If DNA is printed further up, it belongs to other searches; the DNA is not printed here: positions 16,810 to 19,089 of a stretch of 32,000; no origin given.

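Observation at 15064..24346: Encapsulin gene cluster with non-canonical flavoenzyme and isoprenoid neighbours in a cyanobacterium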

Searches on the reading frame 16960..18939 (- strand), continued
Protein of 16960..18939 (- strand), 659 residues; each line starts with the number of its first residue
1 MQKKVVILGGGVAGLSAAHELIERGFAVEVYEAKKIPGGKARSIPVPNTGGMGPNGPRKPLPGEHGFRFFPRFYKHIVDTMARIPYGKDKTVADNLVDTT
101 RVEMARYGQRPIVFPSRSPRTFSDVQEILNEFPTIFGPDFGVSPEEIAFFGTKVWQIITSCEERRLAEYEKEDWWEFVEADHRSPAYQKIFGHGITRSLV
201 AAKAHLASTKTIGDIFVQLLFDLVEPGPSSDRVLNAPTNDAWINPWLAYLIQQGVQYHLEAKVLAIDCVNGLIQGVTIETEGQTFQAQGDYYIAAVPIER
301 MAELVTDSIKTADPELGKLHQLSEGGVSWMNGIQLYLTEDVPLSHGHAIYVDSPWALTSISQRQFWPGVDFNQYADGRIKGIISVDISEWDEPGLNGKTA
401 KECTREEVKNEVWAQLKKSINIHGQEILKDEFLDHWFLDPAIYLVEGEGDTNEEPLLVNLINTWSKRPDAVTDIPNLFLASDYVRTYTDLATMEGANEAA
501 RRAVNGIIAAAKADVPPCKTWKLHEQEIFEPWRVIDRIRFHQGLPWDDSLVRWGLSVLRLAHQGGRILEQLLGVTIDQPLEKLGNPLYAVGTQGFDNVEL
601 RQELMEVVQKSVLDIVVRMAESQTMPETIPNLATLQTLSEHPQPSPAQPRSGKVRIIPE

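Call 38: find_encoding_contigs(protein=P0181, flank=8000, max_places=1)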
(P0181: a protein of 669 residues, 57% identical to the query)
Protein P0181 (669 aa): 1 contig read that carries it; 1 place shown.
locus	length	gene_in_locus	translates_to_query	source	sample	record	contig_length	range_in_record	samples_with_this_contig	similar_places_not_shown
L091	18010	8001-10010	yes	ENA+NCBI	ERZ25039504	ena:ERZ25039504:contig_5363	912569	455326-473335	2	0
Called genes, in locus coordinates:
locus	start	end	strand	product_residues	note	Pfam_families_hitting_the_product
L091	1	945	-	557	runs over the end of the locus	PF00005:ABC_tran, PF01078:Mg_chelatase (faint), PF02463:SMC_N (faint), PF13191:AAA_16 (faint), PF13555:AAA_29 (faint), PF08352:oligo_HPY, PF00005:ABC_tran, PF08352:oligo_HPY (weak), +3 more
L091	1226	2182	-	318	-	PF12911:OppC_N, PF00528:BPD_transp_1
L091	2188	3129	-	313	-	PF19300:BPD_transp_1_N, PF00528:BPD_transp_1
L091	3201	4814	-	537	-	PF00496:SBP_bac_5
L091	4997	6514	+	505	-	PF07364:DUF1485, PF07171:MlrC_C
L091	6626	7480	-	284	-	PF08241:Methyltransf_11, PF08242:Methyltransf_12, PF13649:Methyltransf_25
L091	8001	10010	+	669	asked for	PF01266:DAO, PF01593:Amino_oxidase, PF07992:Pyr_redox_2 (faint), PF12831:FAD_oxidored (faint), PF13450:NAD_binding_8, PF01593:Amino_oxidase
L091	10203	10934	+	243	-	-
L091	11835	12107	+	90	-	-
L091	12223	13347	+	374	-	PF00348:polyprenyl_synt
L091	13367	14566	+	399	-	-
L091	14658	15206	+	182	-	PF12973:Cupin_7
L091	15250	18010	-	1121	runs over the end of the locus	PF00536:SAM_1, PF07647:SAM_2 (weak), PF00211:Guanylate_cyc, PF13424:TPR_12 (faint), PF07721:TPR_4 (faint), PF13191:AAA_16, PF07719:TPR_2 (faint)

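Call 39: find_encoding_contigs(protein=P0213, flank=8000, max_places=1)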
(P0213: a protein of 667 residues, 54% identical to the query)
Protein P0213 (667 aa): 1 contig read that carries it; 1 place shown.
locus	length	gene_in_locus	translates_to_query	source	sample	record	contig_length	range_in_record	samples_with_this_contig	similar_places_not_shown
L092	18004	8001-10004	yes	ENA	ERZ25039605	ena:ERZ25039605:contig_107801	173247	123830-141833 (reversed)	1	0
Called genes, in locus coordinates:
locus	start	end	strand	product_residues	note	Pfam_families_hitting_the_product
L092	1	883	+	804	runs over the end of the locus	PF00069:Pkinase, PF07714:PK_Tyr_Ser-Thr, PF07719:TPR_2 (faint), PF13181:TPR_8 (faint), PF21033:RMD1-3 (faint), PF13414:TPR_11 (faint), PF14559:TPR_19 (weak), PF13432:TPR_16 (weak), +3 more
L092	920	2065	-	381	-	PF06314:ADC (weak)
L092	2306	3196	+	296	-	PF00211:Guanylate_cyc, PF13191:AAA_16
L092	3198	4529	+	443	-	-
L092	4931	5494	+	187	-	PF13424:TPR_12 (faint)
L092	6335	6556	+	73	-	-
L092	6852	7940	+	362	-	PF04454:Linocin_M18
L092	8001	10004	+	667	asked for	PF01266:DAO (weak), PF01593:Amino_oxidase (weak), PF06100:MCRA (faint), PF07992:Pyr_redox_2 (faint), PF13450:NAD_binding_8, PF01593:Amino_oxidase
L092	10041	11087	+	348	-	PF00348:polyprenyl_synt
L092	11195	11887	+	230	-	-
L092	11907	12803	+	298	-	PF11578:DUF3237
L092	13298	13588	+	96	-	-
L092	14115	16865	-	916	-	PF07679:I-set (faint), PF13927:Ig_3 (faint), PF19081:Ig_7, PF01839:FG-GAP (faint), PF13517:FG-GAP_3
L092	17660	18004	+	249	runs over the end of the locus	PF13620:CarboxypepD_reg, PF13715:CarbopepD_reg_2, PF07883:Cupin_2 (weak)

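Call 40: find_encoding_contigs(protein=P0206, flank=8000, max_places=1)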
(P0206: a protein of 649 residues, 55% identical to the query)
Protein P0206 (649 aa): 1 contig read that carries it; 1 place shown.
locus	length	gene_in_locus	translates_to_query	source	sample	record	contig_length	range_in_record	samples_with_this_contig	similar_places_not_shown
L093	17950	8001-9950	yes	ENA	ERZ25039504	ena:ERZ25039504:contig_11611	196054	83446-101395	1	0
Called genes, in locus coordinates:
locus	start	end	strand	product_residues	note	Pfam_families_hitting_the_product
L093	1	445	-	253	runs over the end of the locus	PF13637:Ank_4 (faint), PF12796:Ank_2 (weak)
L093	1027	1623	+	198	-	PF00753:Lactamase_B, PF23023:Anti-Pycsar_Apyc1 (faint)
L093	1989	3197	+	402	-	PF13623:SurA_N_2 (weak), PF13624:SurA_N_3, PF09312:SurA_N (weak), PF13616:Rotamase_3, PF00639:Rotamase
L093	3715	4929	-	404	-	-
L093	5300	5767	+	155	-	PF02687:FtsX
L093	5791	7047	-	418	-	PF11199:DUF2891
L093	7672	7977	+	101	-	-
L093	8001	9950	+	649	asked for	PF01266:DAO (weak), PF01593:Amino_oxidase (weak), PF13450:NAD_binding_8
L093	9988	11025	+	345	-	PF00348:polyprenyl_synt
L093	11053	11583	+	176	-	-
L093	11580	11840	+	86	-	-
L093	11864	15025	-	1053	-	PF00211:Guanylate_cyc, PF13191:AAA_16, PF13401:AAA_22 (faint)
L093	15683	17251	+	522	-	PF11578:DUF3237, PF01152:Bac_globin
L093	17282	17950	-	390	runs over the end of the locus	PF12704:MacB_PCD, PF02687:FtsX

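Call 45: find_related_loci(query=A2, collection=metagenome_contigs, flank=10000)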
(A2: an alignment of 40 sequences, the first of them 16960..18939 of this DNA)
Query A2 (659 aa) in metagenome_contigs; peptide patterns used: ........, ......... (x = any residue, [..] = any of these).
600 stretches matched a pattern (row limit reached: there are more); 569 encode a relative of the query (tblastn E <= 1e-3); the best 80 are kept; 80 distinct loci.
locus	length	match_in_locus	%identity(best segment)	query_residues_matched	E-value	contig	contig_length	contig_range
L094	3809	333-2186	60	1-611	0e+0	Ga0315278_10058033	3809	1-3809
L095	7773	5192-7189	57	1-657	0e+0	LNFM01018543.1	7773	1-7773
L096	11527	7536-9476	55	1-659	0e+0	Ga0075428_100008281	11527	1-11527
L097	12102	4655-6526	58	1-623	0e+0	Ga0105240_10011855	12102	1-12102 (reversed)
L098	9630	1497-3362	58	4-623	0e+0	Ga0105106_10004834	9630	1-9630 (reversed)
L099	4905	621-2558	55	4-659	0e+0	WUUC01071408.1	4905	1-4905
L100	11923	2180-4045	57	4-623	0e+0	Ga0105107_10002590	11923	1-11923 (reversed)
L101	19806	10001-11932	56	4-659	0e+0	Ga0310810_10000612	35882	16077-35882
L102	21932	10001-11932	55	4-659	0e+0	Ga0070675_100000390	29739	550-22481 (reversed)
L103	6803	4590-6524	55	4-658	0e+0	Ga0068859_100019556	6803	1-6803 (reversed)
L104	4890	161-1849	61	1-569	0e+0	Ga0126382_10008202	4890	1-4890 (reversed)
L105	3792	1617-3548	54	4-659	0e+0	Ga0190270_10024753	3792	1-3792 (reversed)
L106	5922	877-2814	55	4-659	0e+0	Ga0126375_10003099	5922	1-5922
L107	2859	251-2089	56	15-625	0e+0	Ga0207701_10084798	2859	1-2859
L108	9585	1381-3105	56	1-569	0e+0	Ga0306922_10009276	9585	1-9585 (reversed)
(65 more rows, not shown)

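Call 52: predict_structure(alignment_id=A2)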
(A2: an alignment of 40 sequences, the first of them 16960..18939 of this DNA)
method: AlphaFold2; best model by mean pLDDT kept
length: 659 residues; sequences in the alignment: 40
mean_pLDDT: 77.1   pTM: 0.79
mean pLDDT of the five models: 77.1, 75.6, 74.4, 73.2, 68.9
residues with pLDDT >= 90: 189; 70-90: 281; 50-70: 114; < 50: 75
segments of 3 or more residues with pLDDT < 50: 223-229, 445-450, 573-600, 631-659
pLDDT, mean of each block of 10 residues (from residue 1): 91 92 97 76 76 87 66 70 91 81 78 60 67 67 84 85 90 89 84 58 77 71 47 80 91 95 95 97 96 89 94 92 73 89 79 84 82 89 86 90 90 93 87 88 51 58 87 96 74 79 97 94 71 88 88 76 61 42 31 36 65 79 66 41 33 33
secondary structure, 60 per line:
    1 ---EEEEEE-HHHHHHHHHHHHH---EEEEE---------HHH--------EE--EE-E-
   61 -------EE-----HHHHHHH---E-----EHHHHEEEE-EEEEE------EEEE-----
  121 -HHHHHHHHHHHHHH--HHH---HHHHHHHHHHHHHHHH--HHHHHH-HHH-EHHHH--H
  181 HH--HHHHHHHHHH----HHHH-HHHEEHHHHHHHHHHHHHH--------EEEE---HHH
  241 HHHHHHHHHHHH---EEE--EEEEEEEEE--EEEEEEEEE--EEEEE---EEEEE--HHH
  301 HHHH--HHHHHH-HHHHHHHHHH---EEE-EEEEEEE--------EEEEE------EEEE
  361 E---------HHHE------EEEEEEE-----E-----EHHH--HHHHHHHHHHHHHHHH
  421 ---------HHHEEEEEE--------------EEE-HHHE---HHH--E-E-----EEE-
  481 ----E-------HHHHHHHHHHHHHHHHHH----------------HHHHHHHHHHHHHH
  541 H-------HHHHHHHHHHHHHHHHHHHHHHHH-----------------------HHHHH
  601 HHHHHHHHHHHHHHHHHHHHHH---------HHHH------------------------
elements in order: E4-9 H11-23 E27-31 H75-81 H92-95 E96-99 E101-105 E112-115 H122-135 H144-159 H162-167 H174-177 H185-194 H199-202 H209-222 E231-234 H238-252 E256-258 E261-269 E272-280 E283-287 E291-295 H298-304 H307-312 H314-323 E327-329 E331-337 E346-350 E357-361 E381-387 H405-420 E433-438 E453-455 E477-479 H493-510 H527-541 H549-572 H596-622 H632-635

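Call 55: fold_search(model_id=the predicted structure, library=pdb)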
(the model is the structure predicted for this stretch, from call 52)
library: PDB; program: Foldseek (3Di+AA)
matches with E <= 10: 1917; with E <= 0.001: 985
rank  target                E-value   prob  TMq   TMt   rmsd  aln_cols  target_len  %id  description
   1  5mog_A                6.5e-19  1.00  0.56  0.77   4.6       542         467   16  Oryza sativa phytoene desaturase inhibited by norflurazon (released 2017-07-12)
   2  5mog_E                2.5e-18  1.00  0.57  0.78   4.6       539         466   16  Oryza sativa phytoene desaturase inhibited by norflurazon (released 2017-07-12)
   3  5mog_C                2.9e-18  1.00  0.57  0.77   4.7       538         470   16  Oryza sativa phytoene desaturase inhibited by norflurazon (released 2017-07-12)
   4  5mog_B                3.4e-18  1.00  0.57  0.77   4.7       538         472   16  Oryza sativa phytoene desaturase inhibited by norflurazon (released 2017-07-12)
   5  4uir_A                9.1e-18  1.00  0.50  0.52   9.8       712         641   16  Structure of oleate hydratase from Elizabethkingia meningoseptica (released 2015-07-01)
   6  3ka7                  9.9e-16  1.00  0.48  0.71   5.6       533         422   13  Crystal Structure of an oxidoreductase from Methanosarcina mazei. Northeast Structural Genomics Consortium target id MaR (released 2009-11-17)
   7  3rha_A                1.2e-15  1.00  0.47  0.64   8.4       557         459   16  The crystal structure of Oxidoreductase from Arthrobacter aurescens (released 2011-05-04)
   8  9iqi_A                2.2e-15  1.00  0.54  0.59   6.6       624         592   13  Structure of oleate hydratase mutant - V135A/L212V from Staphylococcus aureus in the complex with FAD (released 2025-07-16)
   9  6cr0                  2.8e-15  1.00  0.43  0.62   8.8       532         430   14  1.55 A resolution structure of (S)-6-hydroxynicotine oxidase from Shinella HZN7 (released 2018-03-28)
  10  5ttk_C                3.4e-15  1.00  0.44  0.63   7.2       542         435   14  Crystal Structure of Selenomethionine-incorporated Nicotine Oxidoreductase from Pseudomonas putida (released 2017-01-25)
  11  8dq7_A                4.8e-15  1.00  0.45  0.65   7.4       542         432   14  The structure of NicA2 variant F104L/A107T/S146I/G317D/H368R/L449V/N462S from Pseudomonas putida (released 2023-07-26)
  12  5ttk_A                5.3e-15  1.00  0.45  0.64   6.9       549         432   14  Crystal Structure of Selenomethionine-incorporated Nicotine Oxidoreductase from Pseudomonas putida (released 2017-01-25)
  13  7kay_A                6.2e-15  1.00  0.51  0.57   7.7       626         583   13  Crystal structure of OhyA(E82A)-18:1 complex from Staphylococcus aureus (released 2021-01-06)
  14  7kaw_C                7.3e-15  1.00  0.55  0.61   8.8       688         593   14  Crystal structure of OhyA-PEG400-FAD complex from Staphylococcus aureus (released 2021-01-06)
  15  7c4a_B                7.3e-15  1.00  0.44  0.63   7.7       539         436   13  nicA2 with cofactor FAD (released 2020-06-03)
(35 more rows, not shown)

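Call 58: search_protein_families(library=pfam, proteins=[L091:10203-10934:+, L091:13367-14566:+], max_evalue=1)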
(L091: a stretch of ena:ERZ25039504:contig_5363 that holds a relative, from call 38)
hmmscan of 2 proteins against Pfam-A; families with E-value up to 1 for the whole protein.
L091:10203-10934:+ (243 aa): 2 families
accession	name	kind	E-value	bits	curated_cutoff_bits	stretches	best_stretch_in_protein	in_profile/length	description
PF10633.15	NPCBM_assoc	-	0.017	15.8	24.4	1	194-221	42-70/78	NPCBM-associated, NEW3 domain of alpha-galactosidase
PF06280.18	fn3_5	-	0.12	13.5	27.6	1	184-224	53-96/112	Fn3-like domain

L091:13367-14566:+ (399 aa): 1 family
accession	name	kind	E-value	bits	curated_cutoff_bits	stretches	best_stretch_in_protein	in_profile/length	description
PF06314.16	ADC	-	0.0035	17.3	29.8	1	147-272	50-141/238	Acetoacetate decarboxylase (ADC)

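Call 72: search_protein_families(library=pfam, alignment_id=A4, max_evalue=0.00001)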
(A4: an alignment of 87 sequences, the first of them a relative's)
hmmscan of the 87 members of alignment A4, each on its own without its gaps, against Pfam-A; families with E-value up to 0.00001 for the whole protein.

A. member 1, L115:1789-2901:- (371 aa): 1 family
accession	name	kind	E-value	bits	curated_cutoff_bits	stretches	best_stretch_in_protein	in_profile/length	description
PF01244.27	Peptidase_M19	-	3.2e-70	237.2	26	1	72-367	43-318/319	Membrane dipeptidase (Peptidase family M19)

B. families by the number of members that match (of 87 scanned): 130 families (the first 25 are shown)
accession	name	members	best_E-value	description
PF13304.12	AAA_21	3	5.8e-27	AAA domain, putative AbiEii toxin, Type IV TA system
PF02518.31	HATPase_c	3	9.8e-25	Histidine kinase-, DNA gyrase B-, and HSP90-like ATPase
PF08241.18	Methyltransf_11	3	2e-22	Methyltransferase domain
PF13649.12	Methyltransf_25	3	1.3e-19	Methyltransferase domain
PF00486.34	Trans_reg_C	3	7.7e-19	Transcriptional regulatory protein, C terminal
PF08242.18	Methyltransf_12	3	1.3e-15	Methyltransferase domain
PF02463.25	SMC_N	3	7.8e-11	RecF/RecN/SMC N terminal domain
PF01458.23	SUFBD_core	2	2e-77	SUF system FeS cluster assembly, SufBD core domain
PF00069.31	Pkinase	2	3.7e-51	Protein kinase domain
PF00005.33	ABC_tran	2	3.9e-51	ABC transporter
PF07714.23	PK_Tyr_Ser-Thr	2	1.9e-34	Protein tyrosine and serine/threonine kinase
PF13191.12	AAA_16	2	4.1e-27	AAA ATPase domain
PF02771.21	Acyl-CoA_dh_N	2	6.2e-21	Acyl-CoA dehydrogenase, N-terminal domain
PF13847.12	Methyltransf_31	2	2.1e-20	Methyltransferase domain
PF14559.12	TPR_19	2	2e-19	Tetratricopeptide repeat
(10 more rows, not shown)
